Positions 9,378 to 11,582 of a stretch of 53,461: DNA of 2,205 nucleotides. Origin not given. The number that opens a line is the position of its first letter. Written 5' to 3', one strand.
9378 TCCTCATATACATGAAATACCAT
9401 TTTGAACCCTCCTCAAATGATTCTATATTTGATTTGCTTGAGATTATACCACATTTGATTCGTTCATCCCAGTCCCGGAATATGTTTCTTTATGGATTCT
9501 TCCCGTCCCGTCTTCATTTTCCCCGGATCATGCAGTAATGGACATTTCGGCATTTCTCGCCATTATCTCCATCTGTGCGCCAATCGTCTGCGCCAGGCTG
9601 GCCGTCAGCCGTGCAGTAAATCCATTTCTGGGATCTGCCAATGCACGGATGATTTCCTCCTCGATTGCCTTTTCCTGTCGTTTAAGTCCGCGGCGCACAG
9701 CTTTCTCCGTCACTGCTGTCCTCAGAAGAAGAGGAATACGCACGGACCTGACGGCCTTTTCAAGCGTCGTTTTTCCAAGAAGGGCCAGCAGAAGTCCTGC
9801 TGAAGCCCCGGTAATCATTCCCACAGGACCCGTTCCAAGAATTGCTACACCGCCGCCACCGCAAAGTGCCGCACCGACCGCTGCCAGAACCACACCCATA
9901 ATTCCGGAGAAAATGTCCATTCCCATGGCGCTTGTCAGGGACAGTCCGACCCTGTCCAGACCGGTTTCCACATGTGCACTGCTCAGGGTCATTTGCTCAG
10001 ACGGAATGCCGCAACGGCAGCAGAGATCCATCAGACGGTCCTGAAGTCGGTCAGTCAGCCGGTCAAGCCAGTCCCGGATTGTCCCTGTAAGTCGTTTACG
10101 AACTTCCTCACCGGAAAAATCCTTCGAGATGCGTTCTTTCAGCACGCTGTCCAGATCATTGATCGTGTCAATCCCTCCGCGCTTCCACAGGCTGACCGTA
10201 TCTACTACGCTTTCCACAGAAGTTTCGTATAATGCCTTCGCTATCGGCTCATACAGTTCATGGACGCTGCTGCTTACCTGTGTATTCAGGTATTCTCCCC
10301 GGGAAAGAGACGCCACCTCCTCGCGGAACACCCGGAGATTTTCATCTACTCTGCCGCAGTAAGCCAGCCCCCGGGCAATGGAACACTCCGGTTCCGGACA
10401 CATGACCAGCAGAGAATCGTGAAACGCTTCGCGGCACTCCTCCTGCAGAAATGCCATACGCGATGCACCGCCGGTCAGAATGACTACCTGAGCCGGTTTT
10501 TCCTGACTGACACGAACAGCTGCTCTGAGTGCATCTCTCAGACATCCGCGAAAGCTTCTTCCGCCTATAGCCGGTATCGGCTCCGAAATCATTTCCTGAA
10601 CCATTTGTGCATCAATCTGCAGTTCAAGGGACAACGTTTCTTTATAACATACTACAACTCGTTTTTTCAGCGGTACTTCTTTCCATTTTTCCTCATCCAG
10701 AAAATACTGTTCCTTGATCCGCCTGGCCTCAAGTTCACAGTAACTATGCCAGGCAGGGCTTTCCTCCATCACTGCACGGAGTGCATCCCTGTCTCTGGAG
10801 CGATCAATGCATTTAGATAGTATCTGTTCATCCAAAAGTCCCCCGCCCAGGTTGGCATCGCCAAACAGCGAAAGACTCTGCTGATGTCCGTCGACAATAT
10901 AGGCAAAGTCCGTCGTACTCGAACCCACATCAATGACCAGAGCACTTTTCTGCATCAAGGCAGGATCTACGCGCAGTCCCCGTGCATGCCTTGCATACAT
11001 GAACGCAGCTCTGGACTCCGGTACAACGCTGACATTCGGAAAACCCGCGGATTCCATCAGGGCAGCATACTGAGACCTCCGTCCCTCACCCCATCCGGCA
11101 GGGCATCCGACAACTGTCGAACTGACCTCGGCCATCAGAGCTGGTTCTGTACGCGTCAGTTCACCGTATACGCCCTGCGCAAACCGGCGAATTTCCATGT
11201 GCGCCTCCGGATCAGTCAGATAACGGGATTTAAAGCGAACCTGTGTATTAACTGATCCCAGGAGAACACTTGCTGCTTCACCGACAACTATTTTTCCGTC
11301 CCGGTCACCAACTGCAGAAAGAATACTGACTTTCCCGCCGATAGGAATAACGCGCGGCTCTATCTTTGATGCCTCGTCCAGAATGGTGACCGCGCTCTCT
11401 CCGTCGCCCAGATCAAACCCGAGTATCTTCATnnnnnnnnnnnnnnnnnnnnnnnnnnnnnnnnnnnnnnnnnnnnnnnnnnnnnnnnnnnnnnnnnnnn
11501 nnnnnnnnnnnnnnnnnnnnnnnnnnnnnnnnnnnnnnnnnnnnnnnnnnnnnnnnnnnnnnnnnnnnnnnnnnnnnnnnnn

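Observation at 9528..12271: Membrane-associated non-canonical Hsp70-like ATPase coupled to a GrpE-like two-TM protein, directly downstream of ftsH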

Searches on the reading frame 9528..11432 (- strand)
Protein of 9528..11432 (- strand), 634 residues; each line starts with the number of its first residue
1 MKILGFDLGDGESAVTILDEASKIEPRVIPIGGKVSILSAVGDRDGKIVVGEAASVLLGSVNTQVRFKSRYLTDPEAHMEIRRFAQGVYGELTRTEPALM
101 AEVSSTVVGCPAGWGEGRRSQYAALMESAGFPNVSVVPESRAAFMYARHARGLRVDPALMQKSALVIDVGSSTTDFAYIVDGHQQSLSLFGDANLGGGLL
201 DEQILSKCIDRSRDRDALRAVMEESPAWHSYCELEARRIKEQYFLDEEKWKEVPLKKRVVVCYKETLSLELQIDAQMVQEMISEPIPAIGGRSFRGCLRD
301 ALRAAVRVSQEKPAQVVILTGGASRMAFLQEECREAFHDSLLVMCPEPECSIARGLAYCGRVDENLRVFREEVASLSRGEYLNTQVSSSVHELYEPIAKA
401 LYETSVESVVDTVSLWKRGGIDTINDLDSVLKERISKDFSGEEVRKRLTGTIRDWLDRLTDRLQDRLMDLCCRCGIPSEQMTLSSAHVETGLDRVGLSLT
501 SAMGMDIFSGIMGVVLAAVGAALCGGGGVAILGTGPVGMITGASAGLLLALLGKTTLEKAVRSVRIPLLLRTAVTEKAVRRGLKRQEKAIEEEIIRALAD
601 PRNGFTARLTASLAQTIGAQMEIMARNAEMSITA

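Call 3: search_protein_families(library=pfam, proteins=[window:9528-11432:-], max_evalue=0.1)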
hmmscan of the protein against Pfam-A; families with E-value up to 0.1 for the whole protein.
window:9528-11432:- (634 aa): 2 families
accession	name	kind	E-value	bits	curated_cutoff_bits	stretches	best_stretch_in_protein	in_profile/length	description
PF00012.26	HSP70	-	6e-10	38.4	20.6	1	95-362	125-374/599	Hsp70 protein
PF00022.25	Actin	-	0.076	12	27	0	124-206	116-185/410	Actin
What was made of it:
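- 9528..11432 (-): Hsp70-like gene (634 aa). Pfam HSP70 scores 38.4 bits against a cut-off of 20.6 (call 3).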

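Call 4: search_protein_families(library=ncbifam, proteins=[window:9528-11432:-], max_evalue=0.1)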
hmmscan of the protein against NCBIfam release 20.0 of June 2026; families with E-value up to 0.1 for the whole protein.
window:9528-11432:- (634 aa): 8 families
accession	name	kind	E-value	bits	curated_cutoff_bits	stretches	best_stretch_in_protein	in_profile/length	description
TIGR02350.1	prok_dnaK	equivalog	6.5e-08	31.4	822.55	1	96-338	123-349/596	molecular chaperone DnaK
NF001413.0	PRK00290.1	equivalog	7e-08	31.3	648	1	96-338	126-350/625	molecular chaperone DnaK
TIGR01991.1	HscA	equivalog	2.3e-07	29.7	708.55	1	94-353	121-352/600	Fe-S protein assembly chaperone HscA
NF003520.0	PRK05183.1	subfamily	3.4e-07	29.1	620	1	94-356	141-375/621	Fe-S protein assembly chaperone HscA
NF008673.0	PRK11678.1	equivalog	0.00031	19.7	331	0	272-358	368-443/450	molecular chaperone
NF002399.0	PRK01433.1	equivalog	0.00057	18.6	743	1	79-357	116-351/595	Fe-S protein assembly chaperone HscA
TIGR03739.1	PRTRC_D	hypoth_equivalog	0.0039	16.2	214.8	0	308-360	268-318/320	PRTRC system protein D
NF009947.0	PRK13411.1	equivalog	0.01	13.9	1002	0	314-359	328-373/662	molecular chaperone DnaK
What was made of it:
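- On Canonical Hsp70 chaperones (DnaK / HscA / HscC): DnaK and HscA equivalog models score about 30 bits against cut-offs of 620-822 (call 4).
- On Bacterial dynamin-like proteins (LeoBC / BDLP): The head is an Hsp70 NBD (calls 3, 4).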

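Call 5: search_protein_families(library=padloc, proteins=[window:9528-11432:-], max_evalue=0.1)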
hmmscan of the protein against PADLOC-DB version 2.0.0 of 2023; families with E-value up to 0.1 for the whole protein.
window:9528-11432:- (634 aa): 1 family
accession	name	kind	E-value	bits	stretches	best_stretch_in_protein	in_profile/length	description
PDLC03841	LeoBC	-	0.00038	17.7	1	429-605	385-536/601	-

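Call 6: find_homologous_proteins(query=window:9528-11432:-)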
Query window:9528-11432:- (634 aa): 1646 proteins with E <= 0.001 among 8000 candidates; the best 120 are listed.
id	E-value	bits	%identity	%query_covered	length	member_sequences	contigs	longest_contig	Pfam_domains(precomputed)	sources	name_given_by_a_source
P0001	0.0e+0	1388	100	100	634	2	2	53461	PF00012.27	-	-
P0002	0.0e+0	1243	88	100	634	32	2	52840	PF00012.27,PF06723.20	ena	-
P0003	0.0e+0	1189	84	100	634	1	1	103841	PF00012.27,PF06723.20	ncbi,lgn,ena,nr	ncbi:MAG: Hsp70 family protein [Clostridia bacterium]|nr:Hsp70 family protein [Clostridia bacterium]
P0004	0.0e+0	1103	77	100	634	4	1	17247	PF00012.27,PF06723.20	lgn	-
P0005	0.0e+0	1040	73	100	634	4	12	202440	PF00012.27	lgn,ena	-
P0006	4.5e-278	942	66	100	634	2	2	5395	PF00012.27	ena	-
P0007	2.7e-277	939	65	100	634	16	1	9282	PF00012.27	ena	-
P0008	5.2e-276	935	68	100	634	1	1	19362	PF00012.27,PF06723.20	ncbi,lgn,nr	ncbi:MAG: Hsp70 family protein [Clostridia bacterium]|nr:Hsp70 family protein [Clostridia bacterium]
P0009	2.7e-274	929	66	100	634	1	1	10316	PF00012.27,PF06723.20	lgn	-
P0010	4.0e-272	922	65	100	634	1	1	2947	PF00012.27,PF06723.20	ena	-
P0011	4.3e-272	922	65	100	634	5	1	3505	PF00012.27,PF06723.20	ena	-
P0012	1.6e-271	920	65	100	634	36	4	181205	PF00012.27,PF06723.20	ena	-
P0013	8.3e-271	918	66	100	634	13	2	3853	PF00012.27,PF06723.20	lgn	-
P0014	8.8e-271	918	65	100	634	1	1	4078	PF00012.27,PF06723.20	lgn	-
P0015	1.1e-270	917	65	100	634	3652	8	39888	PF00012.27,PF06723.20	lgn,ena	-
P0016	1.4e-270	917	65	100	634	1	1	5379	PF00012.27,PF06723.20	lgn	-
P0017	1.9e-270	917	66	100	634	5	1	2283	PF00012.27,PF06723.20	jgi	-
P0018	4.9e-270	915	65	100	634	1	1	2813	PF00012.27,PF06723.20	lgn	-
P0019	6.1e-270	915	65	100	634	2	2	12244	PF00012.27,PF06723.20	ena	-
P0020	1.4e-269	914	65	100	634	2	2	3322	PF00012.27,PF06723.20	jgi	-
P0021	1.7e-269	914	65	100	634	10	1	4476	PF00012.27,PF06723.20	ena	-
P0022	2.0e-269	913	65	100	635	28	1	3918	PF00012.27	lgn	-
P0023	2.9e-269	913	65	100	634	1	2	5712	PF00012.27,PF06723.20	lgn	-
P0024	8.1e-269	911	64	100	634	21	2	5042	PF00012.27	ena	-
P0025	2.0e-268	910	65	100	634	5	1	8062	PF00012.27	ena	-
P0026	2.9e-268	909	66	100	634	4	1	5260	PF00012.27,PF06723.20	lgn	-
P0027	5.2e-268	909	64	100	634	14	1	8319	PF00012.27,PF06723.20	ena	-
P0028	1.0e-267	908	65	100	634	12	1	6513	PF00012.27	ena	-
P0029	2.2e-267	907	65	100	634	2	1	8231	PF00012.27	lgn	-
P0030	3.0e-267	906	66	100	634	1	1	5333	PF00012.27,PF06723.20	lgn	-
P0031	5.5e-267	905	65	100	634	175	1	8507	PF00012.27,PF06723.20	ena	-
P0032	8.6e-267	905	64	100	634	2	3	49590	PF00012.27,PF06723.20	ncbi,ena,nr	ncbi:MAG: Hsp70 family protein [Clostridia bacterium]|nr:Hsp70 family protein [Clostridia bacterium]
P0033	9.8e-267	904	65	100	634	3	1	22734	PF00012.27,PF06723.20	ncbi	-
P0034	1.2e-266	904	65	100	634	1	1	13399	PF00012.27,PF06723.20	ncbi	ncbi:MAG: Hsp70 family protein [Candidatus Ventricola sp.]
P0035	1.8e-266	904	65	100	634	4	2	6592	PF00012.27,PF06723.20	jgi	-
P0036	2.6e-266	903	64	100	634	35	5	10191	PF00012.27,PF06723.20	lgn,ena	-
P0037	3.3e-266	903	65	100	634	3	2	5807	PF00012.27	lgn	-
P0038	3.3e-266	903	64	100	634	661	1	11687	PF00012.27,PF06723.20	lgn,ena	-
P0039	3.4e-266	903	65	100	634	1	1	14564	PF00012.27,PF06723.20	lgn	-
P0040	4.5e-266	902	66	100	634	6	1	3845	PF00012.27,PF06723.20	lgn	-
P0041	5.8e-266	902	66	100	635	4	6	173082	PF00012.27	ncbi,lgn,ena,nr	ncbi:MAG: Hsp70 family protein [Clostridia bacterium]|nr:Hsp70 family protein [Clostridia bacterium]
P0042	8.1e-266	901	65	100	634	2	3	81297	PF00012.27,PF06723.20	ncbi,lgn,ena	-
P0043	9.9e-266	901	64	100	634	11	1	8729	PF00012.27,PF06723.20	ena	-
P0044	7.6e-265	898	65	100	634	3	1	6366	PF00012.27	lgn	-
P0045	1.2e-264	898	64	100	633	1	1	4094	PF00012.27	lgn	-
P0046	3.9e-264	896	65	100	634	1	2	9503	PF00012.27,PF06723.20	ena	-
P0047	4.4e-264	896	65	100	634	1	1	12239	PF00012.27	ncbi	-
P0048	4.7e-264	896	64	100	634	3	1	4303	PF00012.27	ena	-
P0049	7.1e-264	895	65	100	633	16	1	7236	PF00012.27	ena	-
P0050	1.6e-263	894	65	100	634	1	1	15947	PF00012.27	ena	-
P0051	4.5e-263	892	63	100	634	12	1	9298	PF00012.27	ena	-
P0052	7.9e-263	891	64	100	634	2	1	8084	PF00012.27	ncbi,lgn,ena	-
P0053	1.1e-262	891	65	100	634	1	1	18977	PF00012.27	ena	-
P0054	1.3e-262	891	64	100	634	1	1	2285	PF00012.27,PF06723.20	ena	-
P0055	2.1e-262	890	65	100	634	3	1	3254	PF00012.27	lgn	-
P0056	3.4e-262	889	64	100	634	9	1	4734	PF00012.27,PF06723.20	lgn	-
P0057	4.3e-262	889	63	100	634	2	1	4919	PF00012.27,PF06723.20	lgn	-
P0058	4.5e-262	889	63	100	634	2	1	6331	PF00012.27,PF06723.20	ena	-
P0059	5.7e-262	889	64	100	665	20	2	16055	PF00012.27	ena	-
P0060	7.4e-262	888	63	100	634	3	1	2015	PF00012.27,PF06723.20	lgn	-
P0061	8.2e-262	888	63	100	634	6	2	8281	PF00012.27,PF06723.20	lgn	-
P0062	2.7e-261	886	63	100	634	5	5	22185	PF00012.27,PF06723.20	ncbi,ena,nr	ncbi:MAG: Hsp70 family protein [Clostridia bacterium]|nr:Hsp70 family protein [Clostridia bacterium]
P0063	2.9e-261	886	65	100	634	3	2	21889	PF00012.27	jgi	-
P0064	4.0e-261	886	64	100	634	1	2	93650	PF00012.27,PF06723.20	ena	-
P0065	5.7e-261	885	64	100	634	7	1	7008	PF00012.27,PF06723.20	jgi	-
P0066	6.8e-261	885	63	100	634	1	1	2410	PF00012.27,PF06723.20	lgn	-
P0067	1.3e-260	884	64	100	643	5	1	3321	PF00012.27,PF06723.20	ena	-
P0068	1.5e-260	884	63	100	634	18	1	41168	PF00012.27,PF06723.20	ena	-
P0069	1.7e-260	884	63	100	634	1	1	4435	PF00012.27,PF06723.20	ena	-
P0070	1.7e-260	884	64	100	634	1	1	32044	PF00012.27,PF06723.20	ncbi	-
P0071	2.4e-260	883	63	100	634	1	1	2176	PF00012.27,PF06723.20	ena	-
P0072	3.4e-260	883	63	100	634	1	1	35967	PF00012.27,PF06723.20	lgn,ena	-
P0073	3.4e-260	883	63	100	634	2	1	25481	PF00012.27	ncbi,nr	ncbi:MAG: Hsp70 family protein [Clostridia bacterium]|nr:Hsp70 family protein [Clostridia bacterium]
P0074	5.7e-260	882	63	100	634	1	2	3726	PF00012.27,PF06723.20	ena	-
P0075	7.5e-260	882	63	100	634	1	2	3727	PF00012.27,PF06723.20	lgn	-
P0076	7.8e-260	882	63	100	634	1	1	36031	PF00012.27,PF06723.20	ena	-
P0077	1.7e-259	880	62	100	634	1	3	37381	PF00012.27,PF06723.20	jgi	-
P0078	1.8e-259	880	62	100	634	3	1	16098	PF00012.27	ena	-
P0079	2.1e-259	880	63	100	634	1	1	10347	PF00012.27,PF06723.20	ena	-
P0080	2.1e-259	880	63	100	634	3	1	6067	PF00012.27,PF06723.20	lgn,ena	-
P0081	2.1e-259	880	62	100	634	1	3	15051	PF00012.27,PF06723.20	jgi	-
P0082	2.8e-259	880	63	100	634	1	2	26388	PF00012.27,PF06723.20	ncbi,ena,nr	ncbi:MAG: Hsp70 family protein [Clostridia bacterium]|nr:Hsp70 family protein [Clostridia bacterium]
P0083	2.9e-259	880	63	100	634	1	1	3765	PF00012.27,PF06723.20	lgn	-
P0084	3.4e-259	879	62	100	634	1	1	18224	PF00012.27,PF06723.20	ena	-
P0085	3.5e-259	879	63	100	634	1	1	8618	PF00012.27,PF06723.20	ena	-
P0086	3.6e-259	879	61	100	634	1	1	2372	PF00012.27,PF06723.20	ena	-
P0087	4.4e-259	879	63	100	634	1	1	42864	PF00012.27,PF06723.20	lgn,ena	-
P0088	4.5e-259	879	63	100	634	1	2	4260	PF00012.27,PF06723.20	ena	-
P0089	8.6e-259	878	63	100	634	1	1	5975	PF00012.27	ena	-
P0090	2.1e-258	877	63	100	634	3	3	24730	PF00012.27,PF06723.20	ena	-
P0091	2.6e-258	877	62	100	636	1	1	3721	PF00012.27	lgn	-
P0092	3.2e-258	876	61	100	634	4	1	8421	PF00012.27,PF06723.20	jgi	-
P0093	4.9e-258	876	62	100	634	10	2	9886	PF00012.27,PF06723.20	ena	-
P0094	5.5e-258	875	63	100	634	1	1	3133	PF00012.27,PF06723.20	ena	-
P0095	3.0e-257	873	63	100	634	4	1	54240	PF00012.27,PF06723.20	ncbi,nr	ncbi:MAG: Hsp70 family protein [Clostridia bacterium]|nr:Hsp70 family protein [Clostridia bacterium]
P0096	3.3e-257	873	63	100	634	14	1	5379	PF00012.27,PF06723.20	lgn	-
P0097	3.8e-257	873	62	100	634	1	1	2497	PF00012.27,PF06723.20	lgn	-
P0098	5.3e-257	872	63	100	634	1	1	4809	PF00012.27,PF06723.20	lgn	-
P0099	9.5e-257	871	63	100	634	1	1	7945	PF00012.27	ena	-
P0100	9.8e-257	871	62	100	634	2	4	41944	PF00012.27,PF06723.20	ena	-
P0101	2.0e-256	870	63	100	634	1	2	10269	PF00012.27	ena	-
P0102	3.2e-256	870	62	100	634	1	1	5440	PF00012.27,PF06723.20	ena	-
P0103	4.6e-256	869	62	100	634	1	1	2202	PF00012.27,PF06723.20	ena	-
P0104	6.0e-256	869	63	100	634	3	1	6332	PF00012.27,PF06723.20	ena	-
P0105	6.1e-256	869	62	100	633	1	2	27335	PF00012.27,PF06723.20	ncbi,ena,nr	ncbi:MAG: Hsp70 family protein [Clostridiales bacterium]|nr:Hsp70 family protein [Clostridiales bact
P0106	6.4e-256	869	63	100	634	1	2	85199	PF00012.27,PF06723.20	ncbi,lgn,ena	-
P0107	7.5e-256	868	62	100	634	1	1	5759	PF00012.27,PF06723.20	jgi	-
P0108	1.3e-255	868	63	100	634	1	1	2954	PF00012.27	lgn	-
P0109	2.1e-255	867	61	100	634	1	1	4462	PF00012.27,PF06723.20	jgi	-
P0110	3.2e-255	866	62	100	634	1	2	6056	PF00012.27,PF06723.20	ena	-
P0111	4.2e-255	866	62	100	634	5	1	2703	PF00012.27,PF06723.20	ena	-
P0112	4.3e-255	866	62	100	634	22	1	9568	PF00012.27,PF06723.20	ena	-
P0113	4.9e-255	866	63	100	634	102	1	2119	PF00012.27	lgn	-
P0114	5.3e-255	866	62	100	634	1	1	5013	PF00012.27,PF06723.20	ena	-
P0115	9.2e-255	865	62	100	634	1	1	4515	PF00012.27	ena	-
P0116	2.7e-254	863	62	100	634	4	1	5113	PF00012.27,PF06723.20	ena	-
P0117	4.1e-254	863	61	100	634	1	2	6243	PF00012.27,PF06723.20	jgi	-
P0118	4.6e-254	863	62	100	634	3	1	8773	PF00012.27,PF06723.20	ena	-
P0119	4.8e-254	862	61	100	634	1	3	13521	PF00012.27,PF06723.20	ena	-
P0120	5.0e-254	862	62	100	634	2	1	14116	PF00012.27,PF06723.20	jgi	-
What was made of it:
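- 9528..11432 (-): 1646 database relatives were found, and the named ones are called 'Hsp70 family protein' (call 6).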

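Call 7: search_solved_structures(query=window:9528-11432:-, max_evalue=1)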
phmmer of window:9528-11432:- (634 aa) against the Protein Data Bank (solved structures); distinct sequences matched with E-value up to 1: 61 (the best 60 are shown).
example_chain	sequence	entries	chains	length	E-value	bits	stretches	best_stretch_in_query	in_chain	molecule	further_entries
5obw_A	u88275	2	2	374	3.8e-05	25.7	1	3-332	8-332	Chaperone protein DnaK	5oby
5obx_A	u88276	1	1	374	5.5e-05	25.1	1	3-332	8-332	Chaperone protein DnaK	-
5obu_A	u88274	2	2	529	0.00012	24.1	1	3-331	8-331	Chaperone protein DnaK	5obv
4fsv_A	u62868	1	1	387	0.00053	21.9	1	96-211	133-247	Heat shock-related 70 kDa protein 2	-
5fpd_A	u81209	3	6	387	0.00054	21.9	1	96-211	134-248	HEAT SHOCK-RELATED 70KDA PROTEIN 2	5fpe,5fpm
3i33_A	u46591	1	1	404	0.00059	21.7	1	96-211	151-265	Heat shock-related 70 kDa protein 2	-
5fpn_A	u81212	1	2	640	0.0021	19.9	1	96-211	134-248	HEAT SHOCK-RELATED 70 KDA PROTEIN 2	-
1qqo_A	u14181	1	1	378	0.0045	18.8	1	96-213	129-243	HYDROLASE (ACTING ON ACID ANHYDRIDES)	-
2qwn_A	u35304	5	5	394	0.0064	18.3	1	99-213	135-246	Heat shock cognate 71 kDa protein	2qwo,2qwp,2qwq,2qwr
2qw9_A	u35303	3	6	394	0.0065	18.3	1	99-213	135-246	Heat shock cognate 71 kDa protein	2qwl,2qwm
1bup_A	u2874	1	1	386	0.0066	18.3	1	99-213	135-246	PROTEIN (70 KILODALTON HEAT SHOCK PROTEIN)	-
6zyj_A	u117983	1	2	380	0.0067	18.3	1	99-213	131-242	Heat shock cognate 71 kDa protein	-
4h5n_A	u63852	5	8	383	0.0068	18.2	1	99-213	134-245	Heat shock cognate 71 kDa protein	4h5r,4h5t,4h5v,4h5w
1hpm_A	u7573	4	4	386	0.0068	18.2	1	99-213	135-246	44K ATPASE FRAGMENT (N-TERMINAL) OF 7O kD HEAT-SHOCK COGNATE PROTEIN | HEAT-SHOCK COGNATE 70 kD PROTEIN | HEAT-SHOCK COGNATE 7OKD PROTEIN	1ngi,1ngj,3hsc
4hwi_A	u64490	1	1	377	0.0069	18.2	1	99-213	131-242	Heat shock cognate 71 kDa protein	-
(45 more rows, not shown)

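Call 14: find_related_loci(query=window:9528-11432:-, collection=genome_contigs, flank=6000)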
Query window:9528-11432:- (634 aa) in genome_contigs; peptide patterns used: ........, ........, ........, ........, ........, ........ (x = any residue, [..] = any of these).
80 stretches matched a pattern; 37 encode a relative of the query (tblastn E <= 1e-3); 37 distinct loci.
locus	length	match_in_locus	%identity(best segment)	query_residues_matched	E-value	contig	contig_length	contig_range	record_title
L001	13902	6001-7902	89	1-634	0e+0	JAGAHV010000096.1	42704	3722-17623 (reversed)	MAG: Clostridia bacterium isolate RGIG8456 Water_deer_Abomasum.Co__c184766, whole genome shotgun sequence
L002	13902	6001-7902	88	1-634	0e+0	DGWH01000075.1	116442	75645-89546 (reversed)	MAG TPA_asm: Christensenella sp. UBA4263 UBA4263_contig_6694, whole genome shotgun sequence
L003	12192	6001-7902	84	1-634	0e+0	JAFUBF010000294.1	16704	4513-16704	MAG: Clostridia bacterium isolate RGIG4336 Roe_deer_Jejunum-1__c131037, whole genome shotgun sequence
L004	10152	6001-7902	78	1-634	0e+0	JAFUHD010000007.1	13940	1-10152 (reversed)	MAG: Clostridia bacterium isolate RGIG4490 Roe_deer_Omasum.Co__c12124, whole genome shotgun sequence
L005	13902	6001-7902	66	1-634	0e+0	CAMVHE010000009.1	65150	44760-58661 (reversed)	MAG TPA_asm: uncultured Clostridia bacterium isolate SRR8387716_bin.18_metaWRAP_v1.3_MAG genome assembly, contig: ERZ142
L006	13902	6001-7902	66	1-634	0e+0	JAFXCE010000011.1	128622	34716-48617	MAG: Clostridia bacterium isolate RGIG6282 Sheep_Rectum-3__c1749, whole genome shotgun sequence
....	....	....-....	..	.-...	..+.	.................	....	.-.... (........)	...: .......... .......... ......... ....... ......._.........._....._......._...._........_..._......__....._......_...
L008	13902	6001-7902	66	1-634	0e+0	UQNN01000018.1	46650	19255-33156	uncultured Clostridiales bacterium isolate UMGS462 genome assembly, contig: NODE_769_length_46650_cov_10.725593, whole g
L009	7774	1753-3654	65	1-634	0e+0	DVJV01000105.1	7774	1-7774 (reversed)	MAG TPA_asm: Candidatus Ventricola gallistercoris isolate ChiHcec16-310 ChiHcec16__C110717_L7774_SRR6323427, whole genom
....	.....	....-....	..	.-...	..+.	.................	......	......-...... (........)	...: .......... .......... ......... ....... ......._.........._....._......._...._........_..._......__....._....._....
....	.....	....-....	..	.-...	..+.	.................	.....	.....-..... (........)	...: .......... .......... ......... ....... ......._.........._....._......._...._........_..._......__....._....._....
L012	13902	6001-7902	65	1-634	0e+0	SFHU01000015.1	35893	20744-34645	MAG: Clostridiales bacterium isolate W1P12.035 Contig203, whole genome shotgun sequence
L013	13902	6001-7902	65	1-634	0e+0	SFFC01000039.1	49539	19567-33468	MAG: Clostridiales bacterium isolate W0P37.023 Contig1134, whole genome shotgun sequence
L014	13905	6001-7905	66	1-634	0e+0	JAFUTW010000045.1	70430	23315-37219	MAG: Clostridia bacterium isolate RGIG4821 Roe_deer_Reticulum.Co__c943726, whole genome shotgun sequence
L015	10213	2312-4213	65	1-634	0e+0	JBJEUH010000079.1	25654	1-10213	MAG: Candidatus Ventricola sp. isolate FUKU06_bin.010 NODE_322_length_25654_cov_13.913434, whole genome shotgun sequence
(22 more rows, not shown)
